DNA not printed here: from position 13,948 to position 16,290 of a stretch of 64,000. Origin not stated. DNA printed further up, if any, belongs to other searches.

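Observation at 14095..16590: Orphan V-type proteolipid gene abutting a UvrD-family helicase gene that has no canonical start codon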

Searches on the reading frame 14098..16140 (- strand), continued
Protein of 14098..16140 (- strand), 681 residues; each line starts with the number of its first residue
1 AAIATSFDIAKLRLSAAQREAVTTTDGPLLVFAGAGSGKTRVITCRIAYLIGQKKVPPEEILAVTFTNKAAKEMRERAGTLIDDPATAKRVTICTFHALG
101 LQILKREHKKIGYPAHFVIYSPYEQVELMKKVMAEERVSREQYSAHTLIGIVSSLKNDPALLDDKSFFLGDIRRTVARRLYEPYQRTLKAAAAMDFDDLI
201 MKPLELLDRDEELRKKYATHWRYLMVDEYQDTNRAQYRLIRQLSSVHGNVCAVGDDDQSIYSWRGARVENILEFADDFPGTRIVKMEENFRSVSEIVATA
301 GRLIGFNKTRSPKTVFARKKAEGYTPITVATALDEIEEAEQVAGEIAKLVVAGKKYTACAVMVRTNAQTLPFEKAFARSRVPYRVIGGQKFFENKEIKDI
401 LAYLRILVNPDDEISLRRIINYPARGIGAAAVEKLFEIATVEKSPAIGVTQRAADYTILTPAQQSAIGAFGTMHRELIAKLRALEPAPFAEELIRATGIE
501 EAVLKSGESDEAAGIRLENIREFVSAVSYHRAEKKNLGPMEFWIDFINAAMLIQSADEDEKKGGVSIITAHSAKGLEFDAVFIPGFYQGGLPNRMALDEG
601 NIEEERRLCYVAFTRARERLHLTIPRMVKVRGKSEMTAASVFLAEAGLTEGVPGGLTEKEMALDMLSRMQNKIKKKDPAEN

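Call 29: find_encoding_contigs(protein=P0134, flank=6000, max_places=2)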
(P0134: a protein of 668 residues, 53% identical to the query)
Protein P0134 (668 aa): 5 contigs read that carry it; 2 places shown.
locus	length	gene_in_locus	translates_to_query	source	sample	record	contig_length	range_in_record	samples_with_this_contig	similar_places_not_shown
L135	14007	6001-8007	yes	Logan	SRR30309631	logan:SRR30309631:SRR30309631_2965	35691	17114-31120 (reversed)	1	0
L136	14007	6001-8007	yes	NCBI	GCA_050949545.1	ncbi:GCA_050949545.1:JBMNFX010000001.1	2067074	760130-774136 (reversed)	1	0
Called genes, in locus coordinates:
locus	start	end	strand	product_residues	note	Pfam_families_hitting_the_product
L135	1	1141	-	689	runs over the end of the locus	PF07715:Plug, PF00593:TonB_dep_Rec_b-barrel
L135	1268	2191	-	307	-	PF00933:Glyco_hydro_3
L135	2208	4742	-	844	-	PF00343:Phosphorylase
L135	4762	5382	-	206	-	PF00929:RNase_T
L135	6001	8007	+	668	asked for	PF00580:UvrD-helicase, PF01443:Viral_helicase1 (faint), PF13245:AAA_19, PF13604:AAA_30 (faint), PF13361:UvrD_C, PF13538:UvrD_C_2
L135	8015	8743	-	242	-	PF00899:ThiF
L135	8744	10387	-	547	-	PF02690:Na_Pi_cotrans, PF01895:PhoU (weak)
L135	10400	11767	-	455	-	PF01266:DAO (faint), PF03486:HI0933_like (faint), PF07992:Pyr_redox_2, PF13738:Pyr_redox_3, PF00070:Pyr_redox, PF02737:3HCDH_N (weak), PF02852:Pyr_redox_dim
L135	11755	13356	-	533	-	PF03023:MurJ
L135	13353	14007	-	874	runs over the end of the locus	PF00912:Transgly, PF17092:PCB_OB, PF00905:Transpeptidase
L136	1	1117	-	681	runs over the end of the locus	PF07715:Plug, PF00593:TonB_dep_Rec_b-barrel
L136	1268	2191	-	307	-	PF00933:Glyco_hydro_3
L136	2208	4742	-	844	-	PF00343:Phosphorylase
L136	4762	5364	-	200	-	PF00929:RNase_T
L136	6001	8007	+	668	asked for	PF00580:UvrD-helicase, PF01443:Viral_helicase1 (faint), PF13245:AAA_19, PF13604:AAA_30 (faint), PF13361:UvrD_C, PF13538:UvrD_C_2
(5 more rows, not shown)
